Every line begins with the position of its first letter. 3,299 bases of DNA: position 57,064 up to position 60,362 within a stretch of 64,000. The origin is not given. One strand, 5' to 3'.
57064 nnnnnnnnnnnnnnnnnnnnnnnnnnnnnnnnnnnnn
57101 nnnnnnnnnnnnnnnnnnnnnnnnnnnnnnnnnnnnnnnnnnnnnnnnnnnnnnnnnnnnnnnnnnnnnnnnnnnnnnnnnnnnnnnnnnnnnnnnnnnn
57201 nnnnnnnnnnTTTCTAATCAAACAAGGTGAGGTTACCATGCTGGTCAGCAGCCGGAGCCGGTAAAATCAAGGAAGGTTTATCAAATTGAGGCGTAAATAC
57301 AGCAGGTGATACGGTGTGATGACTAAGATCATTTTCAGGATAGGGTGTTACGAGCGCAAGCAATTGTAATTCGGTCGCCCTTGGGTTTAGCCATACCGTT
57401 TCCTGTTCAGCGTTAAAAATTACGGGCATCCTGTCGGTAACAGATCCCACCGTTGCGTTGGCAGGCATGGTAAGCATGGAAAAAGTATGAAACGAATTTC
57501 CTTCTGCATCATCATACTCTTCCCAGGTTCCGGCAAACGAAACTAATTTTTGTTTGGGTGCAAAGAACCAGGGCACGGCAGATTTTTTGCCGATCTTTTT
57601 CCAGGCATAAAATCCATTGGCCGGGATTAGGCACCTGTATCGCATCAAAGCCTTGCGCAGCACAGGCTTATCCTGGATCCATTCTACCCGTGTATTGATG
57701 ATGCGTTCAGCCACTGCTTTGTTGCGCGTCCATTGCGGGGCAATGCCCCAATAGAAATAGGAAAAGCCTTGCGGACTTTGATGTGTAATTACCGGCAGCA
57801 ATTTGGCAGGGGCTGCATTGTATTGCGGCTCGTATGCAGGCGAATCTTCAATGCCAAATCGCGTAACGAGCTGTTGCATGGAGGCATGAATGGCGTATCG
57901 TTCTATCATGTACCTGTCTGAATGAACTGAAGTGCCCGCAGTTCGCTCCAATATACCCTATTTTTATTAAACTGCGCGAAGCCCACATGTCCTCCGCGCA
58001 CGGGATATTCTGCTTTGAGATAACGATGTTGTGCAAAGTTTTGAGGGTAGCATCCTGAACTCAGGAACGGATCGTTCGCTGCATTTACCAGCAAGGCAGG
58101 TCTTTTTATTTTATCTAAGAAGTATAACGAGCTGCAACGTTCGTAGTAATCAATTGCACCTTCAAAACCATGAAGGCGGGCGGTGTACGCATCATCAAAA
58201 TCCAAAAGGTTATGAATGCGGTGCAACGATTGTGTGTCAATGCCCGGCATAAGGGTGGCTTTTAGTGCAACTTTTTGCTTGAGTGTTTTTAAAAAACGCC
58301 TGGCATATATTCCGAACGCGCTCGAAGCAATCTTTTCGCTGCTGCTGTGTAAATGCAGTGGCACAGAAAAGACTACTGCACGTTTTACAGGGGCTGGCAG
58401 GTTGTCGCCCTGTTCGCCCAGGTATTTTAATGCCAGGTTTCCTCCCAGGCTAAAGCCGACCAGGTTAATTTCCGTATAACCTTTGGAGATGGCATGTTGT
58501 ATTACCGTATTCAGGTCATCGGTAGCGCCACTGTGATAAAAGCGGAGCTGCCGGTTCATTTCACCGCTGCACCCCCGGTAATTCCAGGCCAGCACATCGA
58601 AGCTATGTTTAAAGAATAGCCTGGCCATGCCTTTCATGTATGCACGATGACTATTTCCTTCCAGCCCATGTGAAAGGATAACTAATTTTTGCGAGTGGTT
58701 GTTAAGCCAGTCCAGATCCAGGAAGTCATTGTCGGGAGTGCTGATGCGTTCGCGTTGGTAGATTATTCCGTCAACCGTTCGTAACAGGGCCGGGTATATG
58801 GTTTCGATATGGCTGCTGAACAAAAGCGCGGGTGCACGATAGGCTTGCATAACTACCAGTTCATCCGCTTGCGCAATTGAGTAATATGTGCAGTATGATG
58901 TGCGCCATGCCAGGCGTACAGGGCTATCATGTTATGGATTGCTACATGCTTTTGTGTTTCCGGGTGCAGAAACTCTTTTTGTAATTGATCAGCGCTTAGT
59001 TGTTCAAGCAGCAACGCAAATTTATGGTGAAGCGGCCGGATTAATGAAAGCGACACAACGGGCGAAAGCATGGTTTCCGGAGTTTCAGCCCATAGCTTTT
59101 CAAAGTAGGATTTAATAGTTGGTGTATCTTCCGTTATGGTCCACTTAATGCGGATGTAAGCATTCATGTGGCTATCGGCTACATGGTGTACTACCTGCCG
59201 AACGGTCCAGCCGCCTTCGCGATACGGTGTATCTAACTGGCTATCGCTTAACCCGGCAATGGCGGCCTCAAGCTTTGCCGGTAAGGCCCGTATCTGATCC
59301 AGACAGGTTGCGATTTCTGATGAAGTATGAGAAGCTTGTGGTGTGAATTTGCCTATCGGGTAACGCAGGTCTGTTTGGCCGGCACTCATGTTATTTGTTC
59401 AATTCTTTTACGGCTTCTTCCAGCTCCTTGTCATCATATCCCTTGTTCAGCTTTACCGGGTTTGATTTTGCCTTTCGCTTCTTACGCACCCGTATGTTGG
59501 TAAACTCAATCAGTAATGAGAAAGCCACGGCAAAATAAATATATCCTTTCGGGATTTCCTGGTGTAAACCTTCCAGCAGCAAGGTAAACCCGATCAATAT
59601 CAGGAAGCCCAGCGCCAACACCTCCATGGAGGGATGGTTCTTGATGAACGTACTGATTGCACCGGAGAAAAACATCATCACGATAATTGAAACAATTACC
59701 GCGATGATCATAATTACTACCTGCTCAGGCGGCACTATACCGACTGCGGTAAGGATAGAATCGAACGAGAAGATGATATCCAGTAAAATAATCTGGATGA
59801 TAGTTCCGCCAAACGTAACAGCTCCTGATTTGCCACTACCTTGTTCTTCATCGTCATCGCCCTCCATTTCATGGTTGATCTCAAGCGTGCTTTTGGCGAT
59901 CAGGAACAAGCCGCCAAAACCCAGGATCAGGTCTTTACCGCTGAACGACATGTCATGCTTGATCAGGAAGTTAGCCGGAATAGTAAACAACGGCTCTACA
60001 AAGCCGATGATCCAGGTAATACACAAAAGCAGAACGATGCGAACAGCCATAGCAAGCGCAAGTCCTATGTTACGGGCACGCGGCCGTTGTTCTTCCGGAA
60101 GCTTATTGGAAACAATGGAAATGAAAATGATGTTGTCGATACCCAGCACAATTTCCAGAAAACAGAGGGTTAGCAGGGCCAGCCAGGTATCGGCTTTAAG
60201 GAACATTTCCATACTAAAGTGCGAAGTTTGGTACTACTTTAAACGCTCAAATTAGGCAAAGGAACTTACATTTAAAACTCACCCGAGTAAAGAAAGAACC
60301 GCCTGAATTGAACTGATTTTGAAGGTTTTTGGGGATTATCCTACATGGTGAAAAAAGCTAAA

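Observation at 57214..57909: SRAP/HMCES homolog with the whole catalytic triad replaced: a possible non-crosslinking abasic-site or ssDNA sensor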

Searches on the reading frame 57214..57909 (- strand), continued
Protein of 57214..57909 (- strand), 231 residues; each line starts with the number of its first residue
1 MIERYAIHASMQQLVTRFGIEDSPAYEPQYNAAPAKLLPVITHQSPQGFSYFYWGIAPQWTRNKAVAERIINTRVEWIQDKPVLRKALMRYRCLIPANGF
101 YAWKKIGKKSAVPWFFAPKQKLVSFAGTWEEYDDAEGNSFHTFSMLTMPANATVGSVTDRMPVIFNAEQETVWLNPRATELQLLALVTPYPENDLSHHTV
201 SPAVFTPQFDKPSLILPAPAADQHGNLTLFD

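Call 51: list_cluster_members(proteins=[P0124, P0125, P0127, P0130, P0133, P0136, P0142, P0149, P0165, P0024])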
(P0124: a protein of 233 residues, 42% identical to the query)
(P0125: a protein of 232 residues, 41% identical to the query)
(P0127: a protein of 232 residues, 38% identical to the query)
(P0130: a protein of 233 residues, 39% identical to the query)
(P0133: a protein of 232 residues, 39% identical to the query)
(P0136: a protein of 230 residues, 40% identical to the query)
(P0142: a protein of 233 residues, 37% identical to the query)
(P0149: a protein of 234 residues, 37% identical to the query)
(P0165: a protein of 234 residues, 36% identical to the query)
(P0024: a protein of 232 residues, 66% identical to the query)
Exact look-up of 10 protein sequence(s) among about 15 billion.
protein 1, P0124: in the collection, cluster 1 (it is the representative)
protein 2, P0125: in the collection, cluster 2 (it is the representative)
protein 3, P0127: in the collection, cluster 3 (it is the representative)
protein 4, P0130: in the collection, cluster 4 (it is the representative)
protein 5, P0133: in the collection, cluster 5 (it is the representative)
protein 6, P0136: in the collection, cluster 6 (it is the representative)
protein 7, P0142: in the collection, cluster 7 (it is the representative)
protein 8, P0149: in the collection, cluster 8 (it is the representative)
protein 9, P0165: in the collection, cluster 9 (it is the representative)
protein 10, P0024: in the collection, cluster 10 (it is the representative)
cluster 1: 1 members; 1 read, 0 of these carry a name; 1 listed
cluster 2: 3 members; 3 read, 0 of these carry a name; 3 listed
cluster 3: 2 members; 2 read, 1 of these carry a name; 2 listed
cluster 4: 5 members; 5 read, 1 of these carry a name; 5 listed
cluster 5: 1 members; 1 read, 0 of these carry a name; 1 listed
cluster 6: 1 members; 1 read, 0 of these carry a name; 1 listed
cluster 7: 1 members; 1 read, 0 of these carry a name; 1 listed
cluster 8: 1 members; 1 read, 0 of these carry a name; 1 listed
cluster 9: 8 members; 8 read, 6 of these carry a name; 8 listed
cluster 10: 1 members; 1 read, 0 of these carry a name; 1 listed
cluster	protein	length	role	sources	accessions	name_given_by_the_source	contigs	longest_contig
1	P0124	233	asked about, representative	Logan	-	-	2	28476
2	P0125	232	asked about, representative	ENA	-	-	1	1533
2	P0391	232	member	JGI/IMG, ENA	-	-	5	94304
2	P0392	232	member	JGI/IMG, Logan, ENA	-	-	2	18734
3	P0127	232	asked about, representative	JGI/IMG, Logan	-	putative SOS response-associated peptidase YedK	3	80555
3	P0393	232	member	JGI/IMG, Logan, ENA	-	-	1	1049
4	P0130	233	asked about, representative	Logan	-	-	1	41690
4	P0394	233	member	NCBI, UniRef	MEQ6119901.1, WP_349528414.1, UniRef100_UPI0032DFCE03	SOS response-associated peptidase [Reichenbachiella sp. MALMAid0571] | SOS response-associated peptidase n=1 Tax=Reichenbachiella sp. MALMAid0571 TaxID=3143939 ...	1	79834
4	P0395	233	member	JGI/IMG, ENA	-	-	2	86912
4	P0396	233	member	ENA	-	-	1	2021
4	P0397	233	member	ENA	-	-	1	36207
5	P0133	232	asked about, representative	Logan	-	-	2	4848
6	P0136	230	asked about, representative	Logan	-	-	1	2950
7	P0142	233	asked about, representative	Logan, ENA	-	-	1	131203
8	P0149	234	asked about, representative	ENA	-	-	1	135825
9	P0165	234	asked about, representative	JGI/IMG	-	-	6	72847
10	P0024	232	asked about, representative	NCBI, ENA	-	-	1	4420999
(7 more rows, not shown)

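Call 52: find_encoding_contigs(protein=P0142, flank=5000, max_places=1)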
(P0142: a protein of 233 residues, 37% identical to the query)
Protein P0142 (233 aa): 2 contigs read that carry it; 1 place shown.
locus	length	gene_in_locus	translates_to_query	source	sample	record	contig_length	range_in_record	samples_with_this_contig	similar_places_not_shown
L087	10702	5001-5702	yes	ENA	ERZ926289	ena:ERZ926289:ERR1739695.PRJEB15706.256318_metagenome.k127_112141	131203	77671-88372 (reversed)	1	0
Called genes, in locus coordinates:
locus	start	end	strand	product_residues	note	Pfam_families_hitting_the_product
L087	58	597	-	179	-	-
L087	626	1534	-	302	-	PF01963:TraB_PrgY_gumN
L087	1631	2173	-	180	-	PF00227:Proteasome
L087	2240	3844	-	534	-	PF00364:Biotin_lipoyl, PF25997:BSH_YhbJ (faint), PF26018:BSH_RND_rel (faint), PF00364:Biotin_lipoyl, PF02817:E3_binding, PF00198:2-oxoacid_dh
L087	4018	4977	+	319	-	PF12146:Hydrolase_4, PF20434:BD-FAE (faint), PF00561:Abhydrolase_1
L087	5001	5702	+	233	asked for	PF02586:SRAP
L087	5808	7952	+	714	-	PF07676:PD40 (weak), PF00691:OmpA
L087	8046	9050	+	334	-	PF08545:ACP_syn_III, PF08541:ACP_syn_III_C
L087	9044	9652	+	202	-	-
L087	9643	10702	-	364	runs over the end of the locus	-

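Call 53: find_encoding_contigs(protein=P0149, flank=5000, max_places=1)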
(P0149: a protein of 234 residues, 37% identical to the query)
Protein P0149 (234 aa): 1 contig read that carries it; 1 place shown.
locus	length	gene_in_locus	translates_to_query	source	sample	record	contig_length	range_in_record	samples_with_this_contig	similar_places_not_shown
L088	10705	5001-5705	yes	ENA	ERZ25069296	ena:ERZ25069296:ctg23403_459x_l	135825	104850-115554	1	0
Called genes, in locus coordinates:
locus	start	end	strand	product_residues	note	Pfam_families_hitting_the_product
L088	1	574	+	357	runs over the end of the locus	PF01757:Acyl_transf_3, PF07786:HGSNAT_cat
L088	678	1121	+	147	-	PF04945:YHS (weak)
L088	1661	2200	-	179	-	PF00227:Proteasome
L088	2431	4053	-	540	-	PF00364:Biotin_lipoyl, PF01597:GCV_H (faint), PF25973:BSH_CzcB (faint), PF25997:BSH_YhbJ (weak), PF26018:BSH_RND_rel (faint), PF00364:Biotin_lipoyl, PF02817:E3_binding, PF00198:2-oxoacid_dh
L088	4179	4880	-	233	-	PF10988:DUF2807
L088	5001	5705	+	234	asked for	PF02586:SRAP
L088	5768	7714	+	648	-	PF07676:PD40, PF00691:OmpA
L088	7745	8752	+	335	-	PF00108:Thiolase_N (faint), PF08545:ACP_syn_III, PF08541:ACP_syn_III_C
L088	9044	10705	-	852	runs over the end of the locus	PF03030:H_PPase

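Call 54: find_encoding_contigs(protein=P0127, flank=5000, max_places=1)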
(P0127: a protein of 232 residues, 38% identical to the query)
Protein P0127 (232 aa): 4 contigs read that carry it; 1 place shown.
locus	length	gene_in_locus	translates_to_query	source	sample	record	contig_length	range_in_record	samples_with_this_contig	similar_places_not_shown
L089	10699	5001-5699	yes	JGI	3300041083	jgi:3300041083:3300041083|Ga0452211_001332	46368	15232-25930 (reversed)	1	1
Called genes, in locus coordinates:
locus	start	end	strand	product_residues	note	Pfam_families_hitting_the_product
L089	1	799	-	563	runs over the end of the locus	PF00364:Biotin_lipoyl, PF02749:QRPTase_N (faint), PF25919:BSH_CusB (faint), PF25997:BSH_YhbJ (weak), PF00364:Biotin_lipoyl, PF25997:BSH_YhbJ (weak), PF02817:E3_binding, PF00198:2-oxoacid_dh, +2 more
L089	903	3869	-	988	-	PF26549:Tricorn_N (faint), PF26550:Tricorn_2nd (weak)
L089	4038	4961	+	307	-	PF00561:Abhydrolase_1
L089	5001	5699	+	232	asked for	PF02586:SRAP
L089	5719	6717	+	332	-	PF08545:ACP_syn_III, PF08541:ACP_syn_III_C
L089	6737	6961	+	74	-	-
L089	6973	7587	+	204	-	-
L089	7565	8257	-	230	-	PF03544:TonB_C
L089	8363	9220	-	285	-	PF03976:PPK2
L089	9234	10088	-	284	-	PF03976:PPK2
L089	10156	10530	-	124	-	PF00903:Glyoxalase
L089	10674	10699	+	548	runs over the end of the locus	PF00595:PDZ, PF13180:PDZ_2 (weak), PF17820:PDZ_6, PF03572:Peptidase_S41, PF28547:CHD_PDZ-protease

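Call 55: find_encoding_contigs(protein=P0165, flank=5000, max_places=1)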
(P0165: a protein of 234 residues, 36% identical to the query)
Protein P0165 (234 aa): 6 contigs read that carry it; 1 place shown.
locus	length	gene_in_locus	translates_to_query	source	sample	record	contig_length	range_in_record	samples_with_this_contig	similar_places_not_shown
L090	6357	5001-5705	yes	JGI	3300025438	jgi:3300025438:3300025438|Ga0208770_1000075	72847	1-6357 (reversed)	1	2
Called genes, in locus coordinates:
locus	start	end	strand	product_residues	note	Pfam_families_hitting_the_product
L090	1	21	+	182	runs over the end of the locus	PF02397:Bac_transf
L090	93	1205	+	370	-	PF01370:Epimerase, PF04321:RmlD_sub_bind (weak), PF16363:GDP_Man_Dehyd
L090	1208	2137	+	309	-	PF01370:Epimerase, PF04321:RmlD_sub_bind (faint), PF16363:GDP_Man_Dehyd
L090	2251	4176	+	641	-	PF13727:CoA_binding_3, PF01073:3Beta_HSD, PF01370:Epimerase, PF02719:Polysacc_synt_2, PF04321:RmlD_sub_bind, PF16363:GDP_Man_Dehyd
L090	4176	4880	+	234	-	PF06082:YjbH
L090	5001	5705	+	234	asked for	PF02586:SRAP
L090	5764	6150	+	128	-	-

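Call 58: search_protein_families(library=ncbifam, proteins=[window:57214-57909:-, L017:6001-6696:+], max_evalue=0.001)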
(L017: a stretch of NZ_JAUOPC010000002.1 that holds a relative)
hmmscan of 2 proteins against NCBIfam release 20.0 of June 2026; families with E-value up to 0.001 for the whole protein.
window:57214-57909:- (231 aa): 1 family
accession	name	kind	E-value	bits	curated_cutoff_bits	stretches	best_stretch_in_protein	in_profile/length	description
NF007413.0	PRK09951.1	subfamily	1.2e-12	47.7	349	1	28-215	34-219/222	hypothetical protein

L017:6001-6696:+ (232 aa): 1 family
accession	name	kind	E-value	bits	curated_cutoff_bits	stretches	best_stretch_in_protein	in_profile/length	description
NF007413.0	PRK09951.1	subfamily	4.5e-24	85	349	1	1-216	1-219/222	hypothetical protein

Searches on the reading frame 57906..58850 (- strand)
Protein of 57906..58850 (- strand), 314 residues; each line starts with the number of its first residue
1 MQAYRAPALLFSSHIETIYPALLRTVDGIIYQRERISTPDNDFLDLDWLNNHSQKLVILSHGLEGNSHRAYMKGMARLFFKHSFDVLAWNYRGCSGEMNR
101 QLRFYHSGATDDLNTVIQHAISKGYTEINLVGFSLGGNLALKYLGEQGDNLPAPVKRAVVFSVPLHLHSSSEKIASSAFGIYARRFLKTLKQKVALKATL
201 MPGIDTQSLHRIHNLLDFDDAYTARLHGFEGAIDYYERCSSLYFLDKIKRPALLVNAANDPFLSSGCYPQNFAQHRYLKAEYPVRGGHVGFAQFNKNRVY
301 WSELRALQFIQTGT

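Call 3: search_protein_families(library=pfam, proteins=[window:57906-58850:-], max_evalue=0.01)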
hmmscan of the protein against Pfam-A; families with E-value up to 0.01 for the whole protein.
window:57906-58850:- (314 aa): 7 families
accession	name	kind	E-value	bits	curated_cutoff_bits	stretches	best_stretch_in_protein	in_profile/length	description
PF00561.26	Abhydrolase_1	-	1.6e-14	54.7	25.8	1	56-265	2-215/245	alpha/beta hydrolase fold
PF12146.15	Hydrolase_4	-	1.9e-10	40.9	27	1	52-198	2-141/239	Serine aminopeptidase, S33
PF12697.13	Abhydrolase_6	-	3.6e-07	31.5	26.3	1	57-291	1-207/217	Alpha/beta hydrolase family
PF05057.20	DUF676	-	0.00029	20.9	20.3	1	52-140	3-92/217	Putative serine esterase (DUF676)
PF20408.4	Abhydrolase_11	-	0.00059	20.1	27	1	54-173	2-117/193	Alpha/beta hydrolase domain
PF02230.22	Abhydrolase_2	-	0.0027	18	23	0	110-173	87-148/217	Phospholipase/Carboxylesterase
PF02089.21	Palm_thioest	-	0.0033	17.6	26.8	1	57-162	2-107/254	Palmitoyl protein thioesterase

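Call 58: search_protein_families(library=ncbifam, proteins=[window:57906-58850:-], max_evalue=0.001)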
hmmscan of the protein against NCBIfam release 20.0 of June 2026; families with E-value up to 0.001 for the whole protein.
window:57906-58850:- (314 aa): 2 families
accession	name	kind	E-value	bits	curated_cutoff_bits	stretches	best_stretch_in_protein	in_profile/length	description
NF008218.0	PRK10985.1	equivalog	9.4e-63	212.5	267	1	7-309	8-317/326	hydrolase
TIGR03695.1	menH_SHCHC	equivalog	0.00057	19.4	208.55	0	54-172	2-113/252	2-succinyl-6-hydroxy-2,4-cyclohexadiene-1-carboxylate synthase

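Call 71: search_solved_structures(query=window:57906-58850:-, max_evalue=0.001)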
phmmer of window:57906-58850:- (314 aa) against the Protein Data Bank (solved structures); distinct sequences matched with E-value up to 0.001: 4.
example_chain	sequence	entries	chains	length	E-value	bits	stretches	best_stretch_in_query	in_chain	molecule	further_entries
8hea_A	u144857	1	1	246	3.3e-06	29.6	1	54-189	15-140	Thermostable carboxylesterase Est30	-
5h3h_A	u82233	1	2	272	4e-05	26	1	55-150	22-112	Abhydrolase domain-containing protein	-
5g59_A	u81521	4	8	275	7.9e-05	25.1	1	31-147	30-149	ESTERASE | Uncharacterized protein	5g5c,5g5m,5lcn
8ftp_A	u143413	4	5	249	0.00031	23.1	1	53-187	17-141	Alpha/beta fold hydrolase | Fluorophosphonate-binding serine hydrolase H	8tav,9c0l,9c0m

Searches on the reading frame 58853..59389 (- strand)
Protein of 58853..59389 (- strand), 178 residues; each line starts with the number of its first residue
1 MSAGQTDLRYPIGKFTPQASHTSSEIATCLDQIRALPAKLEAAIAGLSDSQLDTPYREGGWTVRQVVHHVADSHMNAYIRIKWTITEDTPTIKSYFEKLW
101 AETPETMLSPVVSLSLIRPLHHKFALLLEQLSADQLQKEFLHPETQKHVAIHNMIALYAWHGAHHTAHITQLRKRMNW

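Call 3: search_protein_families(library=pfam, proteins=[window:58853-59389:-], max_evalue=0.01)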
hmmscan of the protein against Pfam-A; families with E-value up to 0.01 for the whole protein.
window:58853-59389:- (178 aa): 3 families
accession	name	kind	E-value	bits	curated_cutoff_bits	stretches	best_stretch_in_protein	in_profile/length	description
PF12867.12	DinB_2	-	9.5e-18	65.3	24.8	1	32-169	1-128/128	DinB superfamily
PF11716.13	MDMPI_N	-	7.1e-08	33.7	24.2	1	34-149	2-120/140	Mycothiol maleylpyruvate isomerase N-terminal domain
PF04978.18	MST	-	0.00011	23.2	27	1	38-176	11-147/149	Mycothiol-S-transferase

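Call 58: search_protein_families(library=ncbifam, proteins=[window:58853-59389:-], max_evalue=0.001)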
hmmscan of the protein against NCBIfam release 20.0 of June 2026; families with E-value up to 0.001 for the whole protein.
window:58853-59389:- (178 aa): 2 families
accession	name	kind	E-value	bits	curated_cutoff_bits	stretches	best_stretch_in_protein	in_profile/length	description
NF009807.1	PRK13291.1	equivalog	3e-71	238.7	160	1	8-178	1-172/172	YfiT family bacillithiol transferase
TIGR03083.1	TIGR03083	domain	7.3e-05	23.2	50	1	38-76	7-45/202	maleylpyruvate isomerase family mycothiol-dependent enzyme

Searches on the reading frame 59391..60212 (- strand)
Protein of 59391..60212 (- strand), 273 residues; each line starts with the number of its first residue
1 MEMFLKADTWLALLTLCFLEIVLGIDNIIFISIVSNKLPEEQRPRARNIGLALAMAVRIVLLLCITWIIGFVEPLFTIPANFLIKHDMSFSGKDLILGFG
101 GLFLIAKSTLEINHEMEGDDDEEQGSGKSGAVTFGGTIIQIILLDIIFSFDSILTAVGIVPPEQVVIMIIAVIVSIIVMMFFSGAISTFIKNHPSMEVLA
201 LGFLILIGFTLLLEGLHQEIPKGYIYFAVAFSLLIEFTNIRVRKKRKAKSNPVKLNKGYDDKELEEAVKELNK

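Call 3: search_protein_families(library=pfam, proteins=[window:59391-60212:-], max_evalue=0.01)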
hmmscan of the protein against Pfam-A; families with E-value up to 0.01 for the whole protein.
window:59391-60212:- (273 aa): 2 families
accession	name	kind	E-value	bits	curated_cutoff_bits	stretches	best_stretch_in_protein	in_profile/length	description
PF03741.22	TerC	-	4.6e-46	157.2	27.8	1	15-214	2-177/178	Integral membrane protein TerC family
PF05940.17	NnrS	-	0.00036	20.4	28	1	164-246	168-245/371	NnrS protein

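Call 58: search_protein_families(library=ncbifam, proteins=[window:59391-60212:-], max_evalue=0.001)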
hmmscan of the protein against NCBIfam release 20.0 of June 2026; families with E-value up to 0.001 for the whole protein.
window:59391-60212:- (273 aa): 3 families
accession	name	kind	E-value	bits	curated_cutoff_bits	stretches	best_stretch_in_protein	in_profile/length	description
TIGR03716.1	R_switched_YkoY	subfamily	5e-25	88.4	138.5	1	13-219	2-184/220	integral membrane protein, YkoY family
TIGR03717.1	R_switched_YjbE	subfamily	4.3e-21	75.5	134.8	2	110-214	72-175/176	YjbE family putative metal transport protein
TIGR03718.1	R_switched_Alx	subfamily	4.1e-06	26.5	246.4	1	7-231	60-288/303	TerC/Alx family metal homeostasis membrane protein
